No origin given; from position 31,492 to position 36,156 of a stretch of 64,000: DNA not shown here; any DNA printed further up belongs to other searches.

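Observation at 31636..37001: ElbD/ElbE-like ether-lipid (fatty alcohol / alkylglycerol) module: a 1457-aa FAR-ligase-ACP-AGPAT megaenzyme plus epimerase-family reductase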

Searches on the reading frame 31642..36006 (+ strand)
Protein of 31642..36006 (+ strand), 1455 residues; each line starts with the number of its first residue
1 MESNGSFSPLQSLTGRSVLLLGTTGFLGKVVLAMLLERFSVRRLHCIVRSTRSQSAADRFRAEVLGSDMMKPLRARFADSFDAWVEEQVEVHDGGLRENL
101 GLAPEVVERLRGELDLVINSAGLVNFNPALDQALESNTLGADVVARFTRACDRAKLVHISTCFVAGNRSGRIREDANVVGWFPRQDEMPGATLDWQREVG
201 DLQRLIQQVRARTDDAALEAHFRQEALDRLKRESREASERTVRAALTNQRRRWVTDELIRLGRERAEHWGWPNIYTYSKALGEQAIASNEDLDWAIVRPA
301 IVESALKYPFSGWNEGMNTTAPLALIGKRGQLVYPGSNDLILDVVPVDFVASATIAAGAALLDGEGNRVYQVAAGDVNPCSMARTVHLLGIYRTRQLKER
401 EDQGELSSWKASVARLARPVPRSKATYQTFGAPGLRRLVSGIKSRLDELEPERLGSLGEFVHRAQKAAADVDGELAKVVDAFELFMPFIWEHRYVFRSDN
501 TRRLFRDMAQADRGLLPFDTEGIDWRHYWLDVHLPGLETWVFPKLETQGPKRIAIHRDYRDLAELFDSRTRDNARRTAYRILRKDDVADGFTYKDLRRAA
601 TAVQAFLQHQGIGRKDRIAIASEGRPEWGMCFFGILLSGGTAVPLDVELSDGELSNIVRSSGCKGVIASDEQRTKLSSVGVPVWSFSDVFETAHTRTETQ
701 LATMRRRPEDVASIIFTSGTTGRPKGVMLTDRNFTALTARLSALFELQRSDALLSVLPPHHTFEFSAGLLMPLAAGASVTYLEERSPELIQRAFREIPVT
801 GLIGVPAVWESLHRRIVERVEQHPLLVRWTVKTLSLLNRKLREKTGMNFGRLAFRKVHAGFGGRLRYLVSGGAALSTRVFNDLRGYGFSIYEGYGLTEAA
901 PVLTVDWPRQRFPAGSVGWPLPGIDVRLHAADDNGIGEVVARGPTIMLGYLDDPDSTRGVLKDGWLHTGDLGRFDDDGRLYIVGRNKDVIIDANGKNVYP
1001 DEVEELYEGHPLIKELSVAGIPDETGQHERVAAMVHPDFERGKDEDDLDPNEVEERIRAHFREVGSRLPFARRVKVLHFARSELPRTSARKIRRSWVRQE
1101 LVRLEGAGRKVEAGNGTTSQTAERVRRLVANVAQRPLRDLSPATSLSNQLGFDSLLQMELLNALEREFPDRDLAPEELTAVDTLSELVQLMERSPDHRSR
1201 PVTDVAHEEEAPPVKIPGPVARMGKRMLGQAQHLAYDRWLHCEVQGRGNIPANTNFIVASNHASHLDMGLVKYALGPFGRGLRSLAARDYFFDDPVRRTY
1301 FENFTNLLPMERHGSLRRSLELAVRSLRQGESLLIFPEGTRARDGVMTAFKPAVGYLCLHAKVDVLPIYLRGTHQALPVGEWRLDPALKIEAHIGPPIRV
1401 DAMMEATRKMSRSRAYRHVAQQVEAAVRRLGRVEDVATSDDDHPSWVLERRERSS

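Call 7: search_protein_families(library=pfam, proteins=[window:31642-36006:+], max_evalue=0.01)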
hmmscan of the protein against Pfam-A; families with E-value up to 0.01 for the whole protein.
window:31642-36006:+ (1455 aa): 8 families
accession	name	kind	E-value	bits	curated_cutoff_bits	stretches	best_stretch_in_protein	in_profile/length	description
PF00501.34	AMP-binding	-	4.3e-70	236.9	29.9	1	575-951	10-384/384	AMP-binding enzyme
PF07993.18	NAD_binding_4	-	8.1e-45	153.4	20.1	1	22-353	3-257/258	Male sterility protein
PF01553.26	Acyltransferase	-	4.3e-20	72.3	23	1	1242-1370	2-131/132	Acyltransferase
PF00550.31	PP-binding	-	2.9e-11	43.9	20.8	1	1123-1190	1-66/67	Phosphopantetheine attachment site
PF03015.24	Sterile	-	1.6e-08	35.1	35.4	1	476-542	27-91/93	Male sterility protein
PF01370.27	Epimerase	-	6.4e-07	29.5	20.9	1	18-171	1-125/240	NAD dependent epimerase/dehydratase family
PF13193.12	AMP-binding_C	-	2.9e-06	28.5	24.5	1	1002-1091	1-76/76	AMP-binding enzyme C-terminal domain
PF04321.23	RmlD_sub_bind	-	0.009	15.6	27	0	113-164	51-104/287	RmlD substrate binding domain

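Call 8: search_protein_families(library=ncbifam, proteins=[window:31642-36006:+], max_evalue=0.01)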
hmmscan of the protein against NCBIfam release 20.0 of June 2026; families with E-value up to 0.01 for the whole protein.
window:31642-36006:+ (1455 aa): 113 families (the best 25 are shown)
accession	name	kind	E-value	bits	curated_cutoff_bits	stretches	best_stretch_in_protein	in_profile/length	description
NF004837.0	PRK06187.1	subfamily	6.2e-81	272.2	476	2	864-1102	287-523/531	long-chain-fatty-acid--CoA ligase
NF004114.0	PRK05605.1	equivalog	3.1e-62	210.7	766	2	865-1104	340-572/575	long-chain-fatty-acid--CoA ligase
NF005702.0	PRK07514.1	subfamily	5.9e-62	209.7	558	2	863-1100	270-499/506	malonyl-CoA synthase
NF005801.1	PRK07656.1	equivalog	3.1e-60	204.2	657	2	865-1025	281-441/500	FadD3 family acyl-CoA ligase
NF006386.0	PRK08633.1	equivalog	4.4e-60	203.5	1221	3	855-985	888-1040/1147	acyl-[ACP]--phospholipid O-acyltransferase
NF005858.0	PRK07787.1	subfamily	1.3e-56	192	575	1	589-1095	25-466/471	acyl-CoA synthetase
TIGR01923.1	menE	equivalog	3.3e-55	187.7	330.15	2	865-1025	226-386/442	o-succinylbenzoate--CoA ligase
NF006182.0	PRK08316.1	subfamily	6.5e-54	183.3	663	2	876-1101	299-517/523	fatty acyl-CoA synthetase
NF005714.0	PRK07529.1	subfamily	5.9e-53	180.2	632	3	865-1025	340-513/640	acyl-CoA synthetase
NF002966.0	PRK03640.1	equivalog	8.1e-53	179.7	556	2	862-1035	253-430/483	o-succinylbenzoate--CoA ligase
NF005307.0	PRK06839.1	equivalog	3.6e-52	177.6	748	2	865-1095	266-487/496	o-succinylbenzoate--CoA ligase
NF052269.1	Staph_lig_FadD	equivalog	3.8e-52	177.3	650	2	865-1049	267-454/499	long-chain-fatty-acid--CoA ligase FadD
NF004511.1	PRK05852.1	equivalog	1.9e-51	175.2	650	2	863-1049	274-465/505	FadD7 family fatty acid--CoA ligase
NF004758.0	PRK06087.1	equivalog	2.8e-51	174.6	736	3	865-1103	305-537/548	medium-chain fatty-acid--CoA ligase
NF006523.0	PRK08974.1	equivalog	2.6e-49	167.8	884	3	864-1101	326-553/561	long-chain-fatty-acid--CoA ligase FadD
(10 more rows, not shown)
